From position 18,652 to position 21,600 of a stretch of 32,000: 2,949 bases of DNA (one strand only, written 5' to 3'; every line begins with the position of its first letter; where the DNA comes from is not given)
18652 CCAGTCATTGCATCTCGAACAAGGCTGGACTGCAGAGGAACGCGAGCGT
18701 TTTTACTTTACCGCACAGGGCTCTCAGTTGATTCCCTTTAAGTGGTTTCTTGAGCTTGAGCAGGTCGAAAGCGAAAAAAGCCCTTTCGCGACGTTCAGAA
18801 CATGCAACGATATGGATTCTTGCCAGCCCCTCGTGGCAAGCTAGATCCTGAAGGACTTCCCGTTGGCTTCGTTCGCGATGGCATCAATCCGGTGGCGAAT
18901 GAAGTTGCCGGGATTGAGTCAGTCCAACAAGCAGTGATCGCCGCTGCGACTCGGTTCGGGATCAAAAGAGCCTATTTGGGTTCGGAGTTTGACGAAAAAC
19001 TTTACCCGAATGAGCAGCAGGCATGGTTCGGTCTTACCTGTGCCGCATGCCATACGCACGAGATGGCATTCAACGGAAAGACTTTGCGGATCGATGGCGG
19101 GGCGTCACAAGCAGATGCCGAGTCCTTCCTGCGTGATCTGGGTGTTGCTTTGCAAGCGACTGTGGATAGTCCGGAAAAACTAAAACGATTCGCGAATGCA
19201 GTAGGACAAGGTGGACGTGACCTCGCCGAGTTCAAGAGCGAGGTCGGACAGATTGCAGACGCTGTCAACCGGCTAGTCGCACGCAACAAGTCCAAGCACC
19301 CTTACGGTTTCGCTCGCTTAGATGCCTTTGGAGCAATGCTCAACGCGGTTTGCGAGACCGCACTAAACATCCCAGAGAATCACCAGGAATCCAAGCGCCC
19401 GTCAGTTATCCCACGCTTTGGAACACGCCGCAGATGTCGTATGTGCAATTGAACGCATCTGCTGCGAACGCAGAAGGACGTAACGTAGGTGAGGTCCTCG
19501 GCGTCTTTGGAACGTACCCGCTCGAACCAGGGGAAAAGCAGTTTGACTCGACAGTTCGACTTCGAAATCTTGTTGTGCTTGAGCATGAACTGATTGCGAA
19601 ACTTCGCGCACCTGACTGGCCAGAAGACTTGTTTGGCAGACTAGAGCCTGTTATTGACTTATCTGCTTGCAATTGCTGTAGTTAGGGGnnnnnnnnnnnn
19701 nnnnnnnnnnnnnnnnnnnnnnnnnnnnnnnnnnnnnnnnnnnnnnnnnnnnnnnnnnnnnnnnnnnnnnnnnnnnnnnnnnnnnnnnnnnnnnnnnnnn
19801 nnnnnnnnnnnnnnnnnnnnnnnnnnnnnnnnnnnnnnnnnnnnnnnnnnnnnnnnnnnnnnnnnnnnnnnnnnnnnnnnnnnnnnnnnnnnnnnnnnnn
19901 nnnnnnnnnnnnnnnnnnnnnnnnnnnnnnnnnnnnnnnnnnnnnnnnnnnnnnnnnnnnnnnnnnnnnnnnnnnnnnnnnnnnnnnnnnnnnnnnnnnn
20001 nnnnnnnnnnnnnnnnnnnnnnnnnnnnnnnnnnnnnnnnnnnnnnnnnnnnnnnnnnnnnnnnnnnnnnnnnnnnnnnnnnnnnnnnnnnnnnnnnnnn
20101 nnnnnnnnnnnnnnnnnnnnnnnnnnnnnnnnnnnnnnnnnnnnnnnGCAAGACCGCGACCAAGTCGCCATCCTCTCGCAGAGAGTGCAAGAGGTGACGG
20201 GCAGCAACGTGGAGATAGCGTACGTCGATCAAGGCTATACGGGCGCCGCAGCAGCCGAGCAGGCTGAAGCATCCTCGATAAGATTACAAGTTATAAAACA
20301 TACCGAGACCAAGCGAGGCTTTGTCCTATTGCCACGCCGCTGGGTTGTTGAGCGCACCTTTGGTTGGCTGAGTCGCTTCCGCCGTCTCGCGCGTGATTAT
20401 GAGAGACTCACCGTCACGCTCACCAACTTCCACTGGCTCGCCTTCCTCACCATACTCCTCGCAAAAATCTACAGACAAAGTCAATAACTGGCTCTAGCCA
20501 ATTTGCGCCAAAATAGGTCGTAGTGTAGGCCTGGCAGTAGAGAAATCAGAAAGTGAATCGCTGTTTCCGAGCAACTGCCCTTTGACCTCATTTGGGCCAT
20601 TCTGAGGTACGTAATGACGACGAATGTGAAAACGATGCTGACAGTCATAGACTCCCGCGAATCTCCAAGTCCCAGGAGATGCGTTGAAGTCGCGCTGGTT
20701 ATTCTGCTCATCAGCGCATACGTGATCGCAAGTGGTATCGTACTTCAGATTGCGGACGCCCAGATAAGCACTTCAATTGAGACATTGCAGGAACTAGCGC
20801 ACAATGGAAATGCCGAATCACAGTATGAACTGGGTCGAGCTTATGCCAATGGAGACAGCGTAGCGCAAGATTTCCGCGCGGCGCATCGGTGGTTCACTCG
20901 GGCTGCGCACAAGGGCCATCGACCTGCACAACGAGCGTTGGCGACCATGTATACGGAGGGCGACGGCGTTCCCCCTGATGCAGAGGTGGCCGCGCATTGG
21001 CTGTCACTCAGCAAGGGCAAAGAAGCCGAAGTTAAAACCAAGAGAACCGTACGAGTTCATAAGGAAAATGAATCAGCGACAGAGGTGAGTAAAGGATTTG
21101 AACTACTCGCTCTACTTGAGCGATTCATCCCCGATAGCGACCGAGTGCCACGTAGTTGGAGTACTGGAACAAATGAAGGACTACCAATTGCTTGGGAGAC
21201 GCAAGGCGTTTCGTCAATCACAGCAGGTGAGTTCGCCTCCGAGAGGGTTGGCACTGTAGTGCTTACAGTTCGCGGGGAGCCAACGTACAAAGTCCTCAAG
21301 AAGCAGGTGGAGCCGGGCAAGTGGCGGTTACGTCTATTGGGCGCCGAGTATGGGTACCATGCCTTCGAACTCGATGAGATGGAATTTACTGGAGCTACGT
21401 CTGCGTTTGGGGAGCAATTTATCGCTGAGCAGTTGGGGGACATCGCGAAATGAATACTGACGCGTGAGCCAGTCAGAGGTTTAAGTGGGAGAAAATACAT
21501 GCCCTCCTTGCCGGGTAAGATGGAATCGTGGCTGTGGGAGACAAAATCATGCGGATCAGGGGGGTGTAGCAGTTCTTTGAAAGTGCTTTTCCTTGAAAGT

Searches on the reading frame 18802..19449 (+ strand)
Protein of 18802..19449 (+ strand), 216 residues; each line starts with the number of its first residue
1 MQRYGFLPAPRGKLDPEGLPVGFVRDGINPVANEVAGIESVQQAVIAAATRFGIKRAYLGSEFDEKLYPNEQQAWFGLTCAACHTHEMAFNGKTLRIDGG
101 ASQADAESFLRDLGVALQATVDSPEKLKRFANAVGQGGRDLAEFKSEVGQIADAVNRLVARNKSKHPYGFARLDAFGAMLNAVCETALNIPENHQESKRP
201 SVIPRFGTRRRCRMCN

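Call 37: search_protein_families(library=pfam, proteins=[window:18802-19449:+], max_evalue=1)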
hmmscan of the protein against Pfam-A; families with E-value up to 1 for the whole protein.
window:18802-19449:+ (216 aa): 2 families
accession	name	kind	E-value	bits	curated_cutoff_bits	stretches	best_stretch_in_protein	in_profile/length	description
PF07583.16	PSCyt2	-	0.11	12.9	29.8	0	73-88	172-189/209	Protein of unknown function (DUF1549)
PF17399.7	DUF5405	-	0.15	12.9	21.6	1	141-189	36-85/88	Domain of unknown function (DUF5405)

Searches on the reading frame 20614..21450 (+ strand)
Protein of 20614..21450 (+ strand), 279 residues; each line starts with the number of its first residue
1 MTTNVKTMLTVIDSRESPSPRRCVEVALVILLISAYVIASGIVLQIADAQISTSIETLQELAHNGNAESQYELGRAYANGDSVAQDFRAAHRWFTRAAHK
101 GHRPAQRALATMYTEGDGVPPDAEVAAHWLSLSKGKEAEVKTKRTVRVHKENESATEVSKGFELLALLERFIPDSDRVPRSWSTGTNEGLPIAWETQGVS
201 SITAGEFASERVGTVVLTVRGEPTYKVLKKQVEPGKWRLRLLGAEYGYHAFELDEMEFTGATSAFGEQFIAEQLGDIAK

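Call 37: search_protein_families(library=pfam, proteins=[window:20614-21450:+], max_evalue=1)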
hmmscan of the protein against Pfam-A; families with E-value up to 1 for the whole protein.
window:20614-21450:+ (279 aa): 2 families
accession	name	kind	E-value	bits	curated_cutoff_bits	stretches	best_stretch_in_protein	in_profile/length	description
PF08238.18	Sel1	-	1.2e-15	57.7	30.7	2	67-102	1-36/36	Sel1 repeat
PF04648.17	MF_alpha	-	0.27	12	19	1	128-135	2-9/13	Yeast mating factor alpha hormone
